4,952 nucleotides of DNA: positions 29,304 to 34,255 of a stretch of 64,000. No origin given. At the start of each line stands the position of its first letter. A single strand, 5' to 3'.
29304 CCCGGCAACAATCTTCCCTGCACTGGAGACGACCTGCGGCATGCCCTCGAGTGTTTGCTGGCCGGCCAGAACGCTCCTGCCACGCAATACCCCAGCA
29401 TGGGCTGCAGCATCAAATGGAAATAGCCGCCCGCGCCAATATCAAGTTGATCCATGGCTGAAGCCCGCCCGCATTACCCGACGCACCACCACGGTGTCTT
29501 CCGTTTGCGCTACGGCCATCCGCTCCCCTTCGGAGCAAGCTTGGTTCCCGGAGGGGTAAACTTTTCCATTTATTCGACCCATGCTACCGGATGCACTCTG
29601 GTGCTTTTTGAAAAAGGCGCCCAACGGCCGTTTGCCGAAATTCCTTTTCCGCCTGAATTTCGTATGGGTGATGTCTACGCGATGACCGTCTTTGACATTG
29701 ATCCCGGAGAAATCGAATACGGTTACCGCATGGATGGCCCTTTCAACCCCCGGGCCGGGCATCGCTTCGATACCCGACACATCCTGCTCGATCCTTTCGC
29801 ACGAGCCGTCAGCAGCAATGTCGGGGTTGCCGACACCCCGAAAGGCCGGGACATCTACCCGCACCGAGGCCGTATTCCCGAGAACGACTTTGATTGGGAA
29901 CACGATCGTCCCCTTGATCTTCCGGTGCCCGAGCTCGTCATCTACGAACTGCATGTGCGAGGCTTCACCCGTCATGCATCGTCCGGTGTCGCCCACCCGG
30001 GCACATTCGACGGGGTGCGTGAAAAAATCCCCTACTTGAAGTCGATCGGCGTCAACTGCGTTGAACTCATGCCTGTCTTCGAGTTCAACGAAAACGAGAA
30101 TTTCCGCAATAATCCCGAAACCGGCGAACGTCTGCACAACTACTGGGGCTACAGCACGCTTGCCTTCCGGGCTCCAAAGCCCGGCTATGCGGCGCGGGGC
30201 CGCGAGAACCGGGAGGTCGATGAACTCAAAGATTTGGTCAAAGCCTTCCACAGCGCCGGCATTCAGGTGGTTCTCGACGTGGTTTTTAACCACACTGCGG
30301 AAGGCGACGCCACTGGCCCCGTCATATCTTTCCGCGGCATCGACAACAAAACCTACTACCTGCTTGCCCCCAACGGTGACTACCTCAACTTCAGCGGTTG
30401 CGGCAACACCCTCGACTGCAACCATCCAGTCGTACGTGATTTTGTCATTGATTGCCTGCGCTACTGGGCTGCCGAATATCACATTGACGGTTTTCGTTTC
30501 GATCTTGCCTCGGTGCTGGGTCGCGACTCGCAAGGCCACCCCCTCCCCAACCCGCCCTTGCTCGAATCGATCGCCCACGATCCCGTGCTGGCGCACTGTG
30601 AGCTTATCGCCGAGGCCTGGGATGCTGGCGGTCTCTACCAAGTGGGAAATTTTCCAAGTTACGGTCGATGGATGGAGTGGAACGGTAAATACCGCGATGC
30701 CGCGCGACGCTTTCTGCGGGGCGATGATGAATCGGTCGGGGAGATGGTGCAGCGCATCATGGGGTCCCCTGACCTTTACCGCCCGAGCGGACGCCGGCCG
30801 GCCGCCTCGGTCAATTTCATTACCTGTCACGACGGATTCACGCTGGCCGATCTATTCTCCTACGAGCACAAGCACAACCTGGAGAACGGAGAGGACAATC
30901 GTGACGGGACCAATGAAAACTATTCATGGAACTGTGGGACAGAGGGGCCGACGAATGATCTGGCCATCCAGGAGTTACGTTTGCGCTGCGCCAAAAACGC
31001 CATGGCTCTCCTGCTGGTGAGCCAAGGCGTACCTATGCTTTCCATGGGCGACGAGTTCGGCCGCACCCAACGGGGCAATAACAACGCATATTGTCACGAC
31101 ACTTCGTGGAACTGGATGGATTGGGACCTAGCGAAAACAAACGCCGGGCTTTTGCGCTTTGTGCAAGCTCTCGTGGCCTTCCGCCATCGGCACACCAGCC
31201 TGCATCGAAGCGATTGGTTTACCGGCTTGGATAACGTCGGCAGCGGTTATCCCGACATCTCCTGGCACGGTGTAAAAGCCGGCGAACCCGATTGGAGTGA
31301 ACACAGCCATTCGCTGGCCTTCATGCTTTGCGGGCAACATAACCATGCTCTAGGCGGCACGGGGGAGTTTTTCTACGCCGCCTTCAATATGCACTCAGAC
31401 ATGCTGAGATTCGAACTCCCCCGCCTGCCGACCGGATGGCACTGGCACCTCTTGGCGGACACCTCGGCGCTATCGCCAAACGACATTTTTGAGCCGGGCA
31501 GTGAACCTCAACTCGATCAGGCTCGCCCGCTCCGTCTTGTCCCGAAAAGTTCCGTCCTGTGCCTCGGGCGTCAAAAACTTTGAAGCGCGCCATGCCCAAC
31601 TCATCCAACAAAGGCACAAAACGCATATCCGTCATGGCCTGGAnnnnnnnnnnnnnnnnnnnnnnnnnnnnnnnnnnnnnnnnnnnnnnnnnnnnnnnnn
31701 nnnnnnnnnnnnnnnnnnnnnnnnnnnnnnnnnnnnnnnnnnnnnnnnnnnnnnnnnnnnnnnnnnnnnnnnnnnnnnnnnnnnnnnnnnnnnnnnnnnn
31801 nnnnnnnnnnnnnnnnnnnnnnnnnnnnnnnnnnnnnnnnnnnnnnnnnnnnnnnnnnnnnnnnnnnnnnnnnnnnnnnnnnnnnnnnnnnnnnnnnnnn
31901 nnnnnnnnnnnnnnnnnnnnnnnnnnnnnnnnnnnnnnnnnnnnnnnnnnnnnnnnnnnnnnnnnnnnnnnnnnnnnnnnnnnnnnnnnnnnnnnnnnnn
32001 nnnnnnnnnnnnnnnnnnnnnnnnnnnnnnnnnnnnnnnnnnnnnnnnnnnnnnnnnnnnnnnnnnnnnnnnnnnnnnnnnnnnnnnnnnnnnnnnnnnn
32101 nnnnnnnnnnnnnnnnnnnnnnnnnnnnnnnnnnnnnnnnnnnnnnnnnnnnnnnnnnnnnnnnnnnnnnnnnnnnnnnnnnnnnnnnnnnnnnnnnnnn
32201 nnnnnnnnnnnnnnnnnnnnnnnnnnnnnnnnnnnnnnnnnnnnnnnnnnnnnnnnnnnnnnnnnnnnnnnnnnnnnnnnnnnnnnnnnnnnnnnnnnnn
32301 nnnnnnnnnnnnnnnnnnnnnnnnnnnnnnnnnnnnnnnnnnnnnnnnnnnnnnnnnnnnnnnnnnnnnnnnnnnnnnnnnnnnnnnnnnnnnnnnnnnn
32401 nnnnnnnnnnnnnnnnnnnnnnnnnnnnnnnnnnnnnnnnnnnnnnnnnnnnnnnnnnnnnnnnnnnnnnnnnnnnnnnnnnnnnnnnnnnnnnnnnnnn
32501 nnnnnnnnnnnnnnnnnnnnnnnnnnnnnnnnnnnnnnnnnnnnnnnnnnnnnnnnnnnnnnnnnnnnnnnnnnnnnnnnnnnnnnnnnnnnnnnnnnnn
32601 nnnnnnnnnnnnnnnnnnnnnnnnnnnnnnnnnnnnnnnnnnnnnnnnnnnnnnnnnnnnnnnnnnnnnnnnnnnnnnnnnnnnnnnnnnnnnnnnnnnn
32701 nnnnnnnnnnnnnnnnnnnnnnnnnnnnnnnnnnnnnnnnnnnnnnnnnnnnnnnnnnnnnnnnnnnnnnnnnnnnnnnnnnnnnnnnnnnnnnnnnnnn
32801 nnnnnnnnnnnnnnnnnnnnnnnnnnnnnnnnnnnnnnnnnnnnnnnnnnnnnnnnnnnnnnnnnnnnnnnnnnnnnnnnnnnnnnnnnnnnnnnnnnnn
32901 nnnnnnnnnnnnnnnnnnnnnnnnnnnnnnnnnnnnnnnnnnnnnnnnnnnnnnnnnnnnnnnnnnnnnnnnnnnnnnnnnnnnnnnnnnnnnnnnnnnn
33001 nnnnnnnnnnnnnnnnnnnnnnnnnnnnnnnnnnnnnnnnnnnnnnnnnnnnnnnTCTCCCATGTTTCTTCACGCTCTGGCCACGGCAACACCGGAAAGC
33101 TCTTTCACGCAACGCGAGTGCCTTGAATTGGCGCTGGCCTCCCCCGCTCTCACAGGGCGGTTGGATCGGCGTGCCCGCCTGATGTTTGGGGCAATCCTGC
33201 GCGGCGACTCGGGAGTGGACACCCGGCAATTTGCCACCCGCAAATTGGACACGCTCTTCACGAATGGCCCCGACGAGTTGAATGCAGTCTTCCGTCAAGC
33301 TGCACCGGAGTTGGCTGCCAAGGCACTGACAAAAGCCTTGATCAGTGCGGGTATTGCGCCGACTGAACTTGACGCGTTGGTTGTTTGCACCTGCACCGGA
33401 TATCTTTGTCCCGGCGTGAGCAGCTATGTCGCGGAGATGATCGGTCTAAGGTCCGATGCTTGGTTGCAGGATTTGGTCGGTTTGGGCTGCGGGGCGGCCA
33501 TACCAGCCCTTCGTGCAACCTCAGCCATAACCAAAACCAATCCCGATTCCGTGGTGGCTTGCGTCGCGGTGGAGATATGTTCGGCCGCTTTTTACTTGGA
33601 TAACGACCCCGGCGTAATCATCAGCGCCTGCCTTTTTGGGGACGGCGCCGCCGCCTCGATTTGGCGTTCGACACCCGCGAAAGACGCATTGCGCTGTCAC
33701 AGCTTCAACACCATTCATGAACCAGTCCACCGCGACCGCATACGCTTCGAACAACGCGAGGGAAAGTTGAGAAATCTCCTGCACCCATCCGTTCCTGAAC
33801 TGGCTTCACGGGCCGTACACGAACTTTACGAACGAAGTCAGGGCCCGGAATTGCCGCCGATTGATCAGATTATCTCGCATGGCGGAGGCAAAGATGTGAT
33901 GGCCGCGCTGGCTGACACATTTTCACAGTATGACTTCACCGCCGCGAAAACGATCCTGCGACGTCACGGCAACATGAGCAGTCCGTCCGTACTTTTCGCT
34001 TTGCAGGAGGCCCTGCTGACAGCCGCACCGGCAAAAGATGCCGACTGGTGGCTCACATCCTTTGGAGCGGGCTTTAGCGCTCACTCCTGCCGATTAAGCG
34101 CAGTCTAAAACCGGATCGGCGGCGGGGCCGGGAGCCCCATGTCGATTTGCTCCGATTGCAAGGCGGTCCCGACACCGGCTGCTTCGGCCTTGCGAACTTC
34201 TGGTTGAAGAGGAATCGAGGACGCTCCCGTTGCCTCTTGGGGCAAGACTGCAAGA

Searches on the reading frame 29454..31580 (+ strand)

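Call 33: search_protein_families(library=pfam, proteins=[window:29454-31580:+], max_evalue=0.001)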
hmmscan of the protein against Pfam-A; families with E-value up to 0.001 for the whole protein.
window:29454-31580:+ (709 aa): 4 families
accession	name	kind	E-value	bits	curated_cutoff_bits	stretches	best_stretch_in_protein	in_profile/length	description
PF00128.31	Alpha-amylase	-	6.9e-21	75.4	22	2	175-289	11-101/446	Alpha amylase, catalytic domain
PF02922.24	CBM_48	-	5.2e-13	49.6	22.4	1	25-116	1-83/83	Carbohydrate-binding module 48 (Isoamylase N-terminal domain)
PF21156.3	ISOA1-3_C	-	1.4e-12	48.1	27.3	1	604-686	2-76/106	Isoamylase 1-3, C-terminal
PF21331.3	Isoamylase_C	-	0.00033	21.5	27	1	617-690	21-92/107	Isoamylase, C-terminal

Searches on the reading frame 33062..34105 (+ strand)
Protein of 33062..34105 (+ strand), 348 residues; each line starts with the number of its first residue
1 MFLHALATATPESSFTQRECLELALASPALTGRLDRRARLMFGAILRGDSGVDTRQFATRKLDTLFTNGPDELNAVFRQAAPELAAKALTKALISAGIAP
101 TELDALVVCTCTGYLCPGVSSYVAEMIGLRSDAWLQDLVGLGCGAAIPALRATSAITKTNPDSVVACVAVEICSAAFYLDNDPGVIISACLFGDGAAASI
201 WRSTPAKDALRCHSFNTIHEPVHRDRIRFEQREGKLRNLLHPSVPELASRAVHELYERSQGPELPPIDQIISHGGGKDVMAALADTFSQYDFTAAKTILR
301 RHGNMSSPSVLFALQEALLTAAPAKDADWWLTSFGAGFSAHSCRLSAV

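Call 35: search_protein_families(library=pfam, proteins=[window:33062-34105:+], max_evalue=0.001)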
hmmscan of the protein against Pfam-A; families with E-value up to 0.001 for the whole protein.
window:33062-34105:+ (348 aa): 4 families
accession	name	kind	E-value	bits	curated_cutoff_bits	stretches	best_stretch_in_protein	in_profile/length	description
PF08392.18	FAE1_CUT1_RppA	-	2.2e-14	53.9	27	1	70-204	72-206/290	FAE1/Type III polyketide synthase-like protein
PF00195.25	Chal_sti_synt_N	-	1.8e-13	50.9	27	1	74-205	92-225/225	Chalcone and stilbene synthases, N-terminal domain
PF08541.16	ACP_syn_III_C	-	1.1e-06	29.1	26.6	1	267-343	11-86/90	3-Oxoacyl-[acyl-carrier-protein (ACP)] synthase III C terminal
PF08545.16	ACP_syn_III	-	0.00053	20.3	24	0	142-207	6-66/80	3-Oxoacyl-[acyl-carrier-protein (ACP)] synthase III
